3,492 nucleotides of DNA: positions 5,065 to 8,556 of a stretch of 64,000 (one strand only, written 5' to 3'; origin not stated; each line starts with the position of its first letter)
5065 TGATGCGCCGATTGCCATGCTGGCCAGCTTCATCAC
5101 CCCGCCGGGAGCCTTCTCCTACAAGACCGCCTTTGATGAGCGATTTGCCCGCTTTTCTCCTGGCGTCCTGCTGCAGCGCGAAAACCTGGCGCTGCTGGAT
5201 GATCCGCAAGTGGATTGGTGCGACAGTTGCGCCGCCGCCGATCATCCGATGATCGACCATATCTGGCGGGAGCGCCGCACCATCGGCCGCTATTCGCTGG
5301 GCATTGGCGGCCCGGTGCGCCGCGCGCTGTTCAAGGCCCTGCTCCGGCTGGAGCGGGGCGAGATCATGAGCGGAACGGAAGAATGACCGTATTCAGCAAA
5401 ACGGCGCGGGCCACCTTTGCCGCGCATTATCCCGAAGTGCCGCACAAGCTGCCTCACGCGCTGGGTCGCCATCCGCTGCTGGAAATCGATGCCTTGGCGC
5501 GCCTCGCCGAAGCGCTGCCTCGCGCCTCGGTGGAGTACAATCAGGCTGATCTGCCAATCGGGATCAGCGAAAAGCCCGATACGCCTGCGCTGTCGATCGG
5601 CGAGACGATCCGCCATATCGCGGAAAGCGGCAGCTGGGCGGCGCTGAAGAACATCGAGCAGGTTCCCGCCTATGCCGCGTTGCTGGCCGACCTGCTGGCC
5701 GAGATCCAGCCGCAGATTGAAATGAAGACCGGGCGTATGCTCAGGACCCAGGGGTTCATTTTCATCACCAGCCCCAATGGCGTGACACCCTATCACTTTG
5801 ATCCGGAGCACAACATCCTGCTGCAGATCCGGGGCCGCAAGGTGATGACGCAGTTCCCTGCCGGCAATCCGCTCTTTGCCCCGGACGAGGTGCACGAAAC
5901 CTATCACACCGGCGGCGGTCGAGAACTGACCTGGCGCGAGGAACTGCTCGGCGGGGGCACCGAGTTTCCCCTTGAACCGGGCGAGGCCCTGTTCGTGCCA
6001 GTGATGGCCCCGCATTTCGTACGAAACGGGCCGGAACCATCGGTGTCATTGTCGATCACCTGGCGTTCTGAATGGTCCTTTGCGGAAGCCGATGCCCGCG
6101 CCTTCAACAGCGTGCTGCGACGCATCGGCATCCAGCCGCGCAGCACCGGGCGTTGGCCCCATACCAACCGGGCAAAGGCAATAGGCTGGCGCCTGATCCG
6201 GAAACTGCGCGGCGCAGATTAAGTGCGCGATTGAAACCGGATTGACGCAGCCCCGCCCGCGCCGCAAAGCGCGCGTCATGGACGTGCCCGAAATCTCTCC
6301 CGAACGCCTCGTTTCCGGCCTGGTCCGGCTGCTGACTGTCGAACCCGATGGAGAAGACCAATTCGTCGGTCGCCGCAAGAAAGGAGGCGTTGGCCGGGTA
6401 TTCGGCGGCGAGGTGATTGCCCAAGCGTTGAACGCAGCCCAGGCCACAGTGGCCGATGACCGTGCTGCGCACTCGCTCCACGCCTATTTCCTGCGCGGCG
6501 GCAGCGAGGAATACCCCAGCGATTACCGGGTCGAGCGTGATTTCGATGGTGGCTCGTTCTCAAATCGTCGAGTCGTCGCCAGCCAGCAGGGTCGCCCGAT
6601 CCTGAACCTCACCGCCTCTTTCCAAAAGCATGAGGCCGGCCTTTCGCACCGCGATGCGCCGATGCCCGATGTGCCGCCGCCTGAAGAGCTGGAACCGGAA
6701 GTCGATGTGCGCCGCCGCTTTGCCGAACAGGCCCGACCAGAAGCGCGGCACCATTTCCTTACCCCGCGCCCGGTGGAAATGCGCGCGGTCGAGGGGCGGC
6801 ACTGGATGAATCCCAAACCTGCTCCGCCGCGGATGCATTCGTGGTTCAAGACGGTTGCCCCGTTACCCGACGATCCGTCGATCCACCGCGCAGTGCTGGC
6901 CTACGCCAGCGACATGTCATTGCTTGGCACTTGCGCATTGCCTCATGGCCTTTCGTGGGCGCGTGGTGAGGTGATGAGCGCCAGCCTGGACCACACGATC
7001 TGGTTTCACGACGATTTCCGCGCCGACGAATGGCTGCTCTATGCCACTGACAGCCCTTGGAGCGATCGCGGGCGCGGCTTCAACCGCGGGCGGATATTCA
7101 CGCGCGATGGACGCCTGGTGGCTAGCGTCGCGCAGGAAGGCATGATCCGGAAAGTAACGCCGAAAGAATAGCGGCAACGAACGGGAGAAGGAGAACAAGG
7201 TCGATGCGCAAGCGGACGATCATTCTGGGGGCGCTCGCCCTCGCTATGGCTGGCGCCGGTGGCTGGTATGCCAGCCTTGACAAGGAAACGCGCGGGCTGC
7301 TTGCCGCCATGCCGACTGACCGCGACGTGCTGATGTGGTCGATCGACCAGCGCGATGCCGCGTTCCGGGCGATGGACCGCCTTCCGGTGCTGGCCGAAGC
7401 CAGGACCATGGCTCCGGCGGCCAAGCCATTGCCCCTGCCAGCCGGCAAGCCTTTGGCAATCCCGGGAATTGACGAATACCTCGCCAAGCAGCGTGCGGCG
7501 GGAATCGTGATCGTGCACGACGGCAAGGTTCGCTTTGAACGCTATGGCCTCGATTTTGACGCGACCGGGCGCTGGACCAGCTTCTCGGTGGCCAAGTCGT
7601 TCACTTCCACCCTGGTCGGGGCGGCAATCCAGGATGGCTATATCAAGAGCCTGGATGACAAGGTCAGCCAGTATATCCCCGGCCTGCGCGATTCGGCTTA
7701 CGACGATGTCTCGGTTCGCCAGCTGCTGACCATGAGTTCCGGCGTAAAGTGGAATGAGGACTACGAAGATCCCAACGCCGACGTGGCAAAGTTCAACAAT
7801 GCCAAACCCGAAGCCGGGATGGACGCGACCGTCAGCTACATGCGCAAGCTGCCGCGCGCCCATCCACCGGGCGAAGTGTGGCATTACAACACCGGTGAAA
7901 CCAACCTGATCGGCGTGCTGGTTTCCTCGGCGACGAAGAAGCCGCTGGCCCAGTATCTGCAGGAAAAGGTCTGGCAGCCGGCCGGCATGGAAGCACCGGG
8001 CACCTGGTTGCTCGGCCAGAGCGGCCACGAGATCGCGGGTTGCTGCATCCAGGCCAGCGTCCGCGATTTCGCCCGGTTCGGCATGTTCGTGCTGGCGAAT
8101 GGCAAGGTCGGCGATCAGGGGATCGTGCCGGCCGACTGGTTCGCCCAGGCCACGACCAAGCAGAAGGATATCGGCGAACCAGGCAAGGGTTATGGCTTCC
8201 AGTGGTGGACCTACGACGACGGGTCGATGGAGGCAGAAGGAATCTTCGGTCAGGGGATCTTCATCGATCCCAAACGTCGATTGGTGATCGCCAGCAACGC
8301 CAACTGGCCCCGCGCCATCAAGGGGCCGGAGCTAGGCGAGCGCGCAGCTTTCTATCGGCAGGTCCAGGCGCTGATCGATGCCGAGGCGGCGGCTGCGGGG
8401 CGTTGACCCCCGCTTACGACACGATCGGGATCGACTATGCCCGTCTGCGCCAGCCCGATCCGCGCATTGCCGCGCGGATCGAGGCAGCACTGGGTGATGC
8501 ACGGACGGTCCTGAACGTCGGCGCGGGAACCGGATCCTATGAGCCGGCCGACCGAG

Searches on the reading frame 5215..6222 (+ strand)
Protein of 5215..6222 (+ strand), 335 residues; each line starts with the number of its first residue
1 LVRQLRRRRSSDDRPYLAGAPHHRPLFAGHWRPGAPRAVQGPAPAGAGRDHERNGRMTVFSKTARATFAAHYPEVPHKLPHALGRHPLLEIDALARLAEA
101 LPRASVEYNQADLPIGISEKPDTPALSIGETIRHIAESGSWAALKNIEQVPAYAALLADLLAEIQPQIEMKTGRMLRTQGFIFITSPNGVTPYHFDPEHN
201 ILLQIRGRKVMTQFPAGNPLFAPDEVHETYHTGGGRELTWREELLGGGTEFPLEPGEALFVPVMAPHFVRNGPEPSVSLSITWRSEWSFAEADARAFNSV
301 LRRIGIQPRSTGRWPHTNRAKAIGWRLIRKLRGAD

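Call 41: search_protein_families(library=pfam, proteins=[window:5215-6222:+], max_evalue=0.00001)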
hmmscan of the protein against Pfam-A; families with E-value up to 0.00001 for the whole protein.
window:5215-6222:+ (335 aa): 1 family
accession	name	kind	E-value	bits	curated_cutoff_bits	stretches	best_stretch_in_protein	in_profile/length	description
PF13621.12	Cupin_8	-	6.8e-07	29.9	27.4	0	178-215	132-169/252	Cupin-like domain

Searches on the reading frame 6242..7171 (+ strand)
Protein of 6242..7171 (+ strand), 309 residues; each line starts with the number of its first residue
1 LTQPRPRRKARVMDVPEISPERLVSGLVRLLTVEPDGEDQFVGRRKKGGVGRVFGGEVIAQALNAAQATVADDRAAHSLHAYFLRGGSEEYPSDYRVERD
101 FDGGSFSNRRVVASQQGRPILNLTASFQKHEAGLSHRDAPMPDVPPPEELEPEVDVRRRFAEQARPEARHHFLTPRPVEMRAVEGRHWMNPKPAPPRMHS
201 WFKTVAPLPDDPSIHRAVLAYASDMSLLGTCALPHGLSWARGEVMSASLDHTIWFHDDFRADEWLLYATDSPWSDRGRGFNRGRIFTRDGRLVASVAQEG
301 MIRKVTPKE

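Call 41: search_protein_families(library=pfam, proteins=[window:6242-7171:+], max_evalue=0.00001)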
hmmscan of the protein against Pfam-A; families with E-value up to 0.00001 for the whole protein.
window:6242-7171:+ (309 aa): 3 families
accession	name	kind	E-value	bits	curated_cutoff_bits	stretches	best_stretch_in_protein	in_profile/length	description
PF02551.21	Acyl_CoA_thio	-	9.6e-37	126.2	21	1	169-301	3-132/132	Acyl-CoA thioesterase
PF20789.3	4HBT_3C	-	4.6e-29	101.9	24.1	1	172-302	16-140/140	Acyl-CoA thioesterase C-terminal domain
PF13622.12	4HBT_3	-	2.6e-17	63.3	24.3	1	50-128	8-83/83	Acyl-CoA thioesterase N-terminal domain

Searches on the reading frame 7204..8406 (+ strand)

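Call 41: search_protein_families(library=pfam, proteins=[window:7204-8406:+], max_evalue=0.00001)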
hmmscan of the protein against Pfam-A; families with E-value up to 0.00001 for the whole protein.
window:7204-8406:+ (400 aa): 1 family
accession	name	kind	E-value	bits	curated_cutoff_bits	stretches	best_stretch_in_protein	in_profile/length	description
PF00144.29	Beta-lactamase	-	6.9e-45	154.1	27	1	90-370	6-312/329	Beta-lactamase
